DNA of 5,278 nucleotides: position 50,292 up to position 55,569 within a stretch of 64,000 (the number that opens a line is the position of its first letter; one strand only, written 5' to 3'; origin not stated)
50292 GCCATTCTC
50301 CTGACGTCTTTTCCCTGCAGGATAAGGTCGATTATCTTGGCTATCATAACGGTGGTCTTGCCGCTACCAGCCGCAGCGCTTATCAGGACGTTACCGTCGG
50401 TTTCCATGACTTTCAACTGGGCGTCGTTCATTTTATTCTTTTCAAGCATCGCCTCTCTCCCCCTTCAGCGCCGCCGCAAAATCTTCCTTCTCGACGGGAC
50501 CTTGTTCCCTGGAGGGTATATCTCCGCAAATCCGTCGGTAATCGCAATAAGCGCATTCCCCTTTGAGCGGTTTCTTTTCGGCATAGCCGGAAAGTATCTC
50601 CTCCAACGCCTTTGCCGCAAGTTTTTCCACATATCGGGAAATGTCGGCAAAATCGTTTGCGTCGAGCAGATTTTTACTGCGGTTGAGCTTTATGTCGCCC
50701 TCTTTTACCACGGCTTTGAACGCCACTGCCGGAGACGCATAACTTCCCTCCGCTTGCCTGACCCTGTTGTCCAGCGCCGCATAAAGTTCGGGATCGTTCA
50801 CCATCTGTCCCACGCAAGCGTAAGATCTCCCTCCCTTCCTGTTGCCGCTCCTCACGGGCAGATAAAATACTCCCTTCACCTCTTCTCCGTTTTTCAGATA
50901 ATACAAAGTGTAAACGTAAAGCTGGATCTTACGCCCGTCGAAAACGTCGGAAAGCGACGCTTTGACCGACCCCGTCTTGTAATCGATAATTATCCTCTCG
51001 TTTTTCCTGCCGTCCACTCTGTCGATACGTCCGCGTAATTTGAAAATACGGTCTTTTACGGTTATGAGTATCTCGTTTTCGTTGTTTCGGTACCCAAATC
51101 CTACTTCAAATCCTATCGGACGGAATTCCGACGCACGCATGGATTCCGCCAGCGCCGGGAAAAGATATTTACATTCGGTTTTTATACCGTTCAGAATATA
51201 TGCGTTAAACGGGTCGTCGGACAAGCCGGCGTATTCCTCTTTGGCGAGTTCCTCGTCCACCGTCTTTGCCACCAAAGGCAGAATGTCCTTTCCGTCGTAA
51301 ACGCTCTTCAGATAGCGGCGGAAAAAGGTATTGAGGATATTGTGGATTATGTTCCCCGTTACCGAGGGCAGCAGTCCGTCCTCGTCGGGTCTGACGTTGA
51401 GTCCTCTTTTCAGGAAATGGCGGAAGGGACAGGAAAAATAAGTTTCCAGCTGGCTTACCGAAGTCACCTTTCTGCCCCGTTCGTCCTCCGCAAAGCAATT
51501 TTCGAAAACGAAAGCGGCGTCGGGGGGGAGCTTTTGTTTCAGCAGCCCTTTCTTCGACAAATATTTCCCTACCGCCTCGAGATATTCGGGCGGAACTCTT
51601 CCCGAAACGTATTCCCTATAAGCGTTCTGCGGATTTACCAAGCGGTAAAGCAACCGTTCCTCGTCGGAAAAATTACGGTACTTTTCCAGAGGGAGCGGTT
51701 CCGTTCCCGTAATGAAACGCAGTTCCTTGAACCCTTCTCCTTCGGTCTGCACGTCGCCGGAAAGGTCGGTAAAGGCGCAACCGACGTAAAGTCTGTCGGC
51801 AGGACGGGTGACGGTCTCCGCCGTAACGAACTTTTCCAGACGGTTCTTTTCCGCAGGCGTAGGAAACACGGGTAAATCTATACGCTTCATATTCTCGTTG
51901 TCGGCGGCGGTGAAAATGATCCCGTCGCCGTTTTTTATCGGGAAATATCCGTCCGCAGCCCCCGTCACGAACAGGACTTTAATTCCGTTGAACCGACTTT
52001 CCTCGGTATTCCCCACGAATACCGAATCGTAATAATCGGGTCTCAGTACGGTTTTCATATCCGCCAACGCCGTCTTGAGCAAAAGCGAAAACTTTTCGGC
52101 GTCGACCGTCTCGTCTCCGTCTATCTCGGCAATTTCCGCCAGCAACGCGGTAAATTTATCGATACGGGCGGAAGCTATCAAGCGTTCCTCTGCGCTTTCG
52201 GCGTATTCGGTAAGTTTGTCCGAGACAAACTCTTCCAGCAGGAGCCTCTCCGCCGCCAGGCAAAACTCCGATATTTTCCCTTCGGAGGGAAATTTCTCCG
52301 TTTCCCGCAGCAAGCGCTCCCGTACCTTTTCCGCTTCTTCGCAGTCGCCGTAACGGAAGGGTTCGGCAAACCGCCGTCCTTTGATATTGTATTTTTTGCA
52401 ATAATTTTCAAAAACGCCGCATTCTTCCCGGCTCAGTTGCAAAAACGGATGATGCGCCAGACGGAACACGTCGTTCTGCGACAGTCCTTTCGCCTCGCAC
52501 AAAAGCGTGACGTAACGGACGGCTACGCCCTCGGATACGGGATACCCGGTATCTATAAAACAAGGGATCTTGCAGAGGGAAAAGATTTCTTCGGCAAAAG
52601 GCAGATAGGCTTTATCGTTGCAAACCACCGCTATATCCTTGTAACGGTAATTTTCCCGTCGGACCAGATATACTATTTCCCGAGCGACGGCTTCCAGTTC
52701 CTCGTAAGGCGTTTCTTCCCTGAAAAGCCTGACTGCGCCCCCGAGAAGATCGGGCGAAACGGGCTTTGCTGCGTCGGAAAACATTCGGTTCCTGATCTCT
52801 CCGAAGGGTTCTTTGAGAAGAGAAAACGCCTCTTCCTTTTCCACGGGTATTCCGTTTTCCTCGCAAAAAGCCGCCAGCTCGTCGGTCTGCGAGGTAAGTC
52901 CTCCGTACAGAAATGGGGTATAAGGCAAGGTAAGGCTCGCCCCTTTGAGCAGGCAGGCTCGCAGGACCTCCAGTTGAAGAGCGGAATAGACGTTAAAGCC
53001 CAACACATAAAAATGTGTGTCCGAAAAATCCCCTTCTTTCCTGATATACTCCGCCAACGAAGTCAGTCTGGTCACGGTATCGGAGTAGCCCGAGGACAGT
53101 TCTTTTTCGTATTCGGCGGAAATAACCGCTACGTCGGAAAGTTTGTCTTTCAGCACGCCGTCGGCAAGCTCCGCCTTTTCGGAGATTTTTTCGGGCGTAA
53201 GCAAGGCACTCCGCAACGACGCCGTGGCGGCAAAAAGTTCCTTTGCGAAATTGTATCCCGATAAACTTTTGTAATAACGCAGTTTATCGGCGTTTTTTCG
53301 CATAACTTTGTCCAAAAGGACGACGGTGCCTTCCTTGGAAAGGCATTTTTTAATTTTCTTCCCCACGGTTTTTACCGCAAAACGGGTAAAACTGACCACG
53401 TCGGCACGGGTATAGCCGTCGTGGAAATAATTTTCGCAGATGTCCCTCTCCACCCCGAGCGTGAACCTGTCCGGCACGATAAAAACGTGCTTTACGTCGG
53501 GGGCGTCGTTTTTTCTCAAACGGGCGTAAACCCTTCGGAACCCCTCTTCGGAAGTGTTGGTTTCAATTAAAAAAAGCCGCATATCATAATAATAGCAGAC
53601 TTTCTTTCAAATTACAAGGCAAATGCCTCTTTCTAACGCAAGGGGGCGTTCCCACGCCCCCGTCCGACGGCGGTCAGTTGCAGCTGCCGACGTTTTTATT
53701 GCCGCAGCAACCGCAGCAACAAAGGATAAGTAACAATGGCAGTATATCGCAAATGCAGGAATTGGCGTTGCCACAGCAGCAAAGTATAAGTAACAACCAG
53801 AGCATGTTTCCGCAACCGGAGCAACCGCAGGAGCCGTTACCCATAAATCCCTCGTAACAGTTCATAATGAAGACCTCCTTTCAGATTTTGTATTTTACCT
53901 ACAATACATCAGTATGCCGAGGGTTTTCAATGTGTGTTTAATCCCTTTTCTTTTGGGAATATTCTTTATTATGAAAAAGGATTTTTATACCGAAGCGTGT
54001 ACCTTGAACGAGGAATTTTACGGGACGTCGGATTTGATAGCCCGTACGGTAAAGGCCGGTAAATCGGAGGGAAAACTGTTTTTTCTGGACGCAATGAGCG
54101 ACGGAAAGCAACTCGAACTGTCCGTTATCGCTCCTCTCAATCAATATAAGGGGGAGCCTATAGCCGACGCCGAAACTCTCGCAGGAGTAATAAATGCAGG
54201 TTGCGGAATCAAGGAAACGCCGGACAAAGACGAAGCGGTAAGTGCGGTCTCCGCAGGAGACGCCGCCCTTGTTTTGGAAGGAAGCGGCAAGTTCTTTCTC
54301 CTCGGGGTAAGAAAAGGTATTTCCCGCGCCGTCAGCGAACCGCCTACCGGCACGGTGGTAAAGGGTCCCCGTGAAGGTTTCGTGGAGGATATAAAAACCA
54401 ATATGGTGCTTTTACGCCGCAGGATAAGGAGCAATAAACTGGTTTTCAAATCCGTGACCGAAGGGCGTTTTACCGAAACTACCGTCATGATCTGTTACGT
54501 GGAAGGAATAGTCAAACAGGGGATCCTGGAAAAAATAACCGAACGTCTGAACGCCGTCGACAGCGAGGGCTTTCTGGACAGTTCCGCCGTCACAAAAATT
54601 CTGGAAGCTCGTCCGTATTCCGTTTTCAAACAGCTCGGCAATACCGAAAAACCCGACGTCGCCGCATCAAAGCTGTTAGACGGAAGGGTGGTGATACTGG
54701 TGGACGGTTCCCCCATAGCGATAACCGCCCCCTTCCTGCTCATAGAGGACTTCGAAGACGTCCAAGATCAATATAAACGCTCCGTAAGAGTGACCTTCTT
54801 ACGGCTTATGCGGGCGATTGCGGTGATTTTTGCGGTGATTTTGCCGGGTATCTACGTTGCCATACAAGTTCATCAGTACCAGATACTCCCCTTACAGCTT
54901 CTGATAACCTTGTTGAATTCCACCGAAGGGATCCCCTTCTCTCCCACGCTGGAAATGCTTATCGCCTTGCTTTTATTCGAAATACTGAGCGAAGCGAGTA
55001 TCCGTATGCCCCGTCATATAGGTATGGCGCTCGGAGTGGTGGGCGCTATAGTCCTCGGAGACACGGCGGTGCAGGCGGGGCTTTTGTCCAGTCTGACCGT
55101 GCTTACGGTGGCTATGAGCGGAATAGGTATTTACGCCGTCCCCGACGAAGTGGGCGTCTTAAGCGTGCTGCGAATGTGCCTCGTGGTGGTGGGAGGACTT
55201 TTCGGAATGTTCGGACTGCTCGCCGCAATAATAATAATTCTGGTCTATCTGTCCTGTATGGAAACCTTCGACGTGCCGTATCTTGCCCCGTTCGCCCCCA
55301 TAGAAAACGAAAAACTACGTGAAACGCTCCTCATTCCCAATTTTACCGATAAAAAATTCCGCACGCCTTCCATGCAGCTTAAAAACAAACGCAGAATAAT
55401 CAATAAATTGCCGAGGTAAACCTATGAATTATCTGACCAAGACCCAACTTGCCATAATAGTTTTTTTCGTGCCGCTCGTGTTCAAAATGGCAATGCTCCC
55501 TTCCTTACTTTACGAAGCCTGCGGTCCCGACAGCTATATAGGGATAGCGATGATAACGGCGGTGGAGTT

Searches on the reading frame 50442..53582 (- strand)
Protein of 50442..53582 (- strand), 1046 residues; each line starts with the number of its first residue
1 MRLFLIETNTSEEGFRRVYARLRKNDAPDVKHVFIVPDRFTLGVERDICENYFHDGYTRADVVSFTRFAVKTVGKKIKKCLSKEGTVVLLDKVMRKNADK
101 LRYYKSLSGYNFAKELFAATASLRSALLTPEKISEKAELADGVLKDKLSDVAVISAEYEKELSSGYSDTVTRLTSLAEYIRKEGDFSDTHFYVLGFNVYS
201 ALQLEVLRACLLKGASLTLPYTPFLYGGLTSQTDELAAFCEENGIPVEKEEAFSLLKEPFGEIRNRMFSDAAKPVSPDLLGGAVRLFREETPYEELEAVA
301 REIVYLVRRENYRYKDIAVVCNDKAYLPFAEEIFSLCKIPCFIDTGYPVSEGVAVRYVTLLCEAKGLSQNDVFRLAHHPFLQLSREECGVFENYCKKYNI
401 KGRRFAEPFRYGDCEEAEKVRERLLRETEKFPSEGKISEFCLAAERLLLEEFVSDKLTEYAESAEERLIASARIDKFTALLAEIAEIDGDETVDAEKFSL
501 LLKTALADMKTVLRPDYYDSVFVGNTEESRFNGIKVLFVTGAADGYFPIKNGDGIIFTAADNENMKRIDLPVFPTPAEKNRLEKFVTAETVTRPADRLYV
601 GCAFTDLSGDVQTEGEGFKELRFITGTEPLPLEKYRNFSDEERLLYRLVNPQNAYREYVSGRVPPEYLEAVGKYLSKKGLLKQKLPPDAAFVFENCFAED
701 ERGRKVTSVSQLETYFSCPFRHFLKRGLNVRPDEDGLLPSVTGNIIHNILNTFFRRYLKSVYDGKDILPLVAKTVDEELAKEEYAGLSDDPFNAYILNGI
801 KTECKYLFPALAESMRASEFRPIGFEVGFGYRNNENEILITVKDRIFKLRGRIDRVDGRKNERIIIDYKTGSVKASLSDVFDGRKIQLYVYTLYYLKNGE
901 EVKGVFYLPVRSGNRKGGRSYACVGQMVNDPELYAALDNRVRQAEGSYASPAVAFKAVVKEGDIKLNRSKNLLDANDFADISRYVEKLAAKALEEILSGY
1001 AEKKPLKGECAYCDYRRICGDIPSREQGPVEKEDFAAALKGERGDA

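Call 53: search_protein_families(library=pfam, proteins=[window:50442-53582:-], max_evalue=0.001)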
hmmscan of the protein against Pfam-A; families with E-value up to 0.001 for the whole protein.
window:50442-53582:- (1046 aa): 2 families
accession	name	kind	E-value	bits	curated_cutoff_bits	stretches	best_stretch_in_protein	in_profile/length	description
PF12705.13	PDDEXK_1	-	5.4e-40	138.3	22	1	708-1019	3-246/247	PD-(D/E)XK nuclease superfamily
PF21445.3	ADDB_N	-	1.9e-31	109.8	26.6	1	27-219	25-229/290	ADDB, N-terminal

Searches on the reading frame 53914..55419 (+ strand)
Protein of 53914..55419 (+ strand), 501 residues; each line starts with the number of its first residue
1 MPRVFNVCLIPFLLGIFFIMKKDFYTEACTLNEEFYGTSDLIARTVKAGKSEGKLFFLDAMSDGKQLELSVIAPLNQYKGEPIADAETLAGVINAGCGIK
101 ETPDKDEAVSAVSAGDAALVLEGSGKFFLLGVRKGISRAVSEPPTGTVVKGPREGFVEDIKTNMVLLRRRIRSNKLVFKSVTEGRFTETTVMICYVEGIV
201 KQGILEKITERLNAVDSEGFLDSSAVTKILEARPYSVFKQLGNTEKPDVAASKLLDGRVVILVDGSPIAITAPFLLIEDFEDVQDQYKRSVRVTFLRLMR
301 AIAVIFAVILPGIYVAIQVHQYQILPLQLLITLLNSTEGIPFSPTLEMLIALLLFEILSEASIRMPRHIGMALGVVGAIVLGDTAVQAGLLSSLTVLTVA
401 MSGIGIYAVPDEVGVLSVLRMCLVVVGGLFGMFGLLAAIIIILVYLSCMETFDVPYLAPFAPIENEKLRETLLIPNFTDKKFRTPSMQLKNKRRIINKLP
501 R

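Call 53: search_protein_families(library=pfam, proteins=[window:53914-55419:+], max_evalue=0.001)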
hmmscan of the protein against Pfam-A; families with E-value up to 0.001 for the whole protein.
window:53914-55419:+ (501 aa): 1 family
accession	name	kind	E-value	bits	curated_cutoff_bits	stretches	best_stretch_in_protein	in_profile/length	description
PF03323.18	GerA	-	1.7e-137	459.2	27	1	31-483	3-463/466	Bacillus/Clostridium GerA spore germination protein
